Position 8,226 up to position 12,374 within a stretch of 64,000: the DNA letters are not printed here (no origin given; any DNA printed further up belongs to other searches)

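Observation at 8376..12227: Amino-acid dehydrogenase fused to a full-length ValRS-like body that has lost both class I signature motifs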

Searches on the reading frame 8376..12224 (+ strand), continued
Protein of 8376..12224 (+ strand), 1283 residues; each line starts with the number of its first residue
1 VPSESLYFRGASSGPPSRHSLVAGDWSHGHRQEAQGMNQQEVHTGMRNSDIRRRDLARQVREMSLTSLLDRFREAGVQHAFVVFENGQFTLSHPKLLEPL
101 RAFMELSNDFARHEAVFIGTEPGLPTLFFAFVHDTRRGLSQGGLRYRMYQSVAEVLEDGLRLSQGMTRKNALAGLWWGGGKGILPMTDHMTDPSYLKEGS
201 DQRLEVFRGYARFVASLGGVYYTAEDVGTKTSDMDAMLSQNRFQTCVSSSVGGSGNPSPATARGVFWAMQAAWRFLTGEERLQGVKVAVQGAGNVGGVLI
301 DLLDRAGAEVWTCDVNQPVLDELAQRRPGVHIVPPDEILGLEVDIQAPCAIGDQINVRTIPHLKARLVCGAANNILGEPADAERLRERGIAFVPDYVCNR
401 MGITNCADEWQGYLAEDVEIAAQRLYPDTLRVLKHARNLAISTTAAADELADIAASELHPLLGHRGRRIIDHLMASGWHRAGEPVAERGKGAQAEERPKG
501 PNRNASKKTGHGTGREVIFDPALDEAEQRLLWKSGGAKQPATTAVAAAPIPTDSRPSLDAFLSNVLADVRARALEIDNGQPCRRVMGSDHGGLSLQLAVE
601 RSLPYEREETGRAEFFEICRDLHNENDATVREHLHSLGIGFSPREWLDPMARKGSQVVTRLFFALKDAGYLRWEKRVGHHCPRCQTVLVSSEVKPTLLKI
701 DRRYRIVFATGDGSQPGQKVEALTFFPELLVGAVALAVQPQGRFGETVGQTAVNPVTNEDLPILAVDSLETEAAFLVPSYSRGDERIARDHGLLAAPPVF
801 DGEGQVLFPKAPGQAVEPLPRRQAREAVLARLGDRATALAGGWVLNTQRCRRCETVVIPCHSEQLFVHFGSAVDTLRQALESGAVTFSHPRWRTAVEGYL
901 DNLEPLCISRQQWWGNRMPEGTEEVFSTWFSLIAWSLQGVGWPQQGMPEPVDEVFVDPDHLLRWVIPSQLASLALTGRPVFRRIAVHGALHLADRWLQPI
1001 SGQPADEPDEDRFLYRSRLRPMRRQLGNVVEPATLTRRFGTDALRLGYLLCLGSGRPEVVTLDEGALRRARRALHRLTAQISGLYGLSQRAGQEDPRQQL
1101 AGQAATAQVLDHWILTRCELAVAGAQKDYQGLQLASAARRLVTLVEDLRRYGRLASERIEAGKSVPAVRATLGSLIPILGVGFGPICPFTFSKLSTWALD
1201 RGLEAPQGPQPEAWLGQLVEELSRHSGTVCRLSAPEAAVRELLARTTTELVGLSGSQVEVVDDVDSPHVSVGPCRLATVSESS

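Call 35: predict_structure(alignment_id=A2)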
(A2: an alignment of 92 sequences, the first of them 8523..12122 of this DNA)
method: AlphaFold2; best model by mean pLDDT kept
length: 1200 residues; sequences in the alignment: 92
mean_pLDDT: 89.4   pTM: 0.87
mean pLDDT of the five models: 89.4, 89.0, 87.4, 86.1, 85.5
residues with pLDDT >= 90: 782; 70-90: 347; 50-70: 43; < 50: 28
segments of 3 or more residues with pLDDT < 50: 440-464
pLDDT, mean of each block of 10 residues (from residue 1): 97 97 96 91 97 95 92 96 83 87 96 89 80 94 94 96 87 80 88 78 76 93 94 97 93 97 95 94 95 96 90 96 88 93 92 79 74 87 84 87 79 79 89 56 43 41 65 90 72 93 93 97 95 95 92 81 94 97 95 94 97 98 93 87 86 95 73 96 97 94 93 95 95 92 92 91 88 95 96 91 83 93 97 97 97 95 94 90 98 96 97 98 98 97 92 94 94 81 89 97 87 91 95 90 66 72 94 97 96 97 89 78 94 97 95 81 86 84 84 83
secondary structure, 60 per line:
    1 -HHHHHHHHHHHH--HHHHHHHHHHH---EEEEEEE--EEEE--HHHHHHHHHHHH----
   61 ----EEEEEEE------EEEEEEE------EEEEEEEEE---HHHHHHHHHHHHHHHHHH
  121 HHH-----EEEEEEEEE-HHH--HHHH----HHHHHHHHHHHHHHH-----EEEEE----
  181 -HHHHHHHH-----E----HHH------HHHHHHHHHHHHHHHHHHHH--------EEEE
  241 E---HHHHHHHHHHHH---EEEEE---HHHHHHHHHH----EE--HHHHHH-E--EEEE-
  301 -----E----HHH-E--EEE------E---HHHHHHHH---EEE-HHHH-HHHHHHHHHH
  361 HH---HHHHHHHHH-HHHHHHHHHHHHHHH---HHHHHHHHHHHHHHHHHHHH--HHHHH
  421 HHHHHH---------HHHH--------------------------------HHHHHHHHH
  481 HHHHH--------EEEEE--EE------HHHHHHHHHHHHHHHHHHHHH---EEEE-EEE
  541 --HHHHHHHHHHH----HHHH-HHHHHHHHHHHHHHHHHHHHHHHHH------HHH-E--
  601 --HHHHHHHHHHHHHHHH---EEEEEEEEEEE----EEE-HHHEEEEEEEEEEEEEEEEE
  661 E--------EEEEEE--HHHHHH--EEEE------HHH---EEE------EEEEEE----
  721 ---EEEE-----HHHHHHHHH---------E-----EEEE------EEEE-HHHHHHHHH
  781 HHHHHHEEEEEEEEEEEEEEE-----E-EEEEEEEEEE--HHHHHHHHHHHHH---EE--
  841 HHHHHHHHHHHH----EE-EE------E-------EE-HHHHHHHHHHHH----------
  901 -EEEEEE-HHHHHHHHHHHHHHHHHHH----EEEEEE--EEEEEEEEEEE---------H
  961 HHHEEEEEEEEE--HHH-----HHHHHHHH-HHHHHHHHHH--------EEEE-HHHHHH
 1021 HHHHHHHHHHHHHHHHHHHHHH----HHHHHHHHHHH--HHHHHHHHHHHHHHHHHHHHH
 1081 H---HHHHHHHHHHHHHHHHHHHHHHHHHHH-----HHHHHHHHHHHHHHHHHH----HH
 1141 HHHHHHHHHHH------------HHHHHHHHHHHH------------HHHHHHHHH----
elements in order (helices of 4 or more, strands of 3 or more residues): H2-13 H16-26 E30-36 E39-42 H45-56 E65-71 E78-84 E91-99 H103-123 E129-137 H144-147 H152-166 E172-176 H182-189 H209-228 E237-241 H245-256 E260-264 H268-277 H286-291 E296-299 E318-320 H331-338 E342-344 H346-349 H351-362 H366-374 H376-390 H394-413 H416-426 H436-439 H472-485 E494-498 H509-529 E533-536 E538-540 H543-553 H558-561 H563-587 H603-618 E622-632 E637-639 E644-661 E670-675 H678-683 E686-689 E702-704 E711-716 E724-727 H733-741 E757-760 E767-770 H772-786 E787-801 E809-818 H821-833 H841-852 H879-890 E902-907 H909-927 E932-937 E940-950 H960-963 E964-972 H983-990 H992-1001 E1010-1013 H1015-1042 H1047-1057 H1060-1081 H1085-1111 H1117-1134 H1139-1151 H1164-1175 H1188-1196

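Call 39: fold_search(model_id=the predicted structure, library=pdb)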
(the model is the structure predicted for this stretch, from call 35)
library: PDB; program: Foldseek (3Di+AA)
matches with E <= 10: 1878; with E <= 0.001: 638
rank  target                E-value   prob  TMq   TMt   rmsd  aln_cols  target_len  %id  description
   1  1gax_A                5.1e-33  1.00  0.49  0.68   6.0       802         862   23  CRYSTAL STRUCTURE OF THERMUS THERMOPHILUS VALYL-TRNA SYNTHETASE COMPLEXED WITH TRNA(VAL) AND VALYL-ADENYLATE ANALOGUE (released 2000-12-06)
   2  8c9f                  8.3e-30  1.00  0.46  0.59   7.6       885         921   16  Priestia megaterium inactive HIGH motif mutant of type1 isoleucyl-tRNA synthetase complexed with an isoleucyl-adenylate  (released 2023-08-16)
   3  8wnj                  1.4e-29  1.00  0.46  0.58   7.7       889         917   16  Crystal structure of H. pylori isoleucyl-tRNA synthetase (HpIleRS) in complex with Ile-AMP (released 2024-02-14)
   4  8wng                  3.0e-29  1.00  0.46  0.58   7.8       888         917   16  Crystal structure of H. pylori isoleucyl-tRNA synthetase (HpIleRS) in complex with Ile (released 2024-02-14)
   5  8c9e                  5.9e-29  1.00  0.46  0.58   7.6       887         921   16  Priestia megaterium mupirocin-sensitive isoleucyl-tRNA synthetase 1 complexed with an isoleucyl-adenylate analogue (released 2023-08-16)
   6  8c8w                  1.8e-28  1.00  0.46  0.52   7.0       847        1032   18  Priestia megaterium mupirocin hyper-resistant HIGH motif mutant of type 2 isoleucyl-tRNA synthetase complexed with an is (released 2023-08-16)
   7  8c8v                  2.0e-28  1.00  0.47  0.53   6.4       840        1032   18  Priestia megaterium mupirocin-resistant isoleucyl-tRNA synthetase 2 with a fully-resolved C-terminal tRNA-binding domain (released 2023-08-16)
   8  8wnf                  3.5e-28  1.00  0.46  0.58   7.8       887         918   15  Crystal structure of H. pylori isoleucyl-tRNA synthetase (HpIleRS) in apo form (released 2024-02-14)
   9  8c9d                  5.0e-28  1.00  0.46  0.53   6.5       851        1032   18  Priestia megaterium W130Q mutant of type 2 isoleucyl-tRNA synthetase complexed with an isoleucyl-adenylate analogue (released 2023-08-16)
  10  8c8u                  4.6e-27  1.00  0.48  0.55   5.6       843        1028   18  Priestia megaterium mupirocin-resistant isoleucyl-tRNA synthetase 2 complexed with mupirocin (released 2023-08-23)
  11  1qu2_A                6.3e-27  1.00  0.46  0.59   6.8       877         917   15  INSIGHTS INTO EDITING FROM AN ILE-TRNA SYNTHETASE STRUCTURE WITH TRNA(ILE) AND MUPIROCIN (released 1999-08-31)
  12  6acf_A                3.9e-26  1.00  0.26  0.81   2.9       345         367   39  structure of leucine dehydrogenase from Geobacillus stearothermophilus by cryo-EM (released 2018-12-26)
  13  8gxd                  5.1e-26  1.00  0.27  0.84   2.6       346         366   38  L-LEUCINE DEHYDROGENASE FROM EXIGUOBACTERIUM SIBIRICUM (released 2023-04-26)
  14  1leh_A                8.7e-26  1.00  0.26  0.81   3.2       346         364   35  LEUCINE DEHYDROGENASE FROM BACILLUS SPHAERICUS (released 1996-12-23)
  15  1qu3_A                1.7e-25  1.00  0.46  0.61   7.4       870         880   15  INSIGHTS INTO EDITING FROM AN ILE-TRNA SYNTHETASE STRUCTURE WITH TRNA(ILE) AND MUPIROCIN (released 1999-08-31)
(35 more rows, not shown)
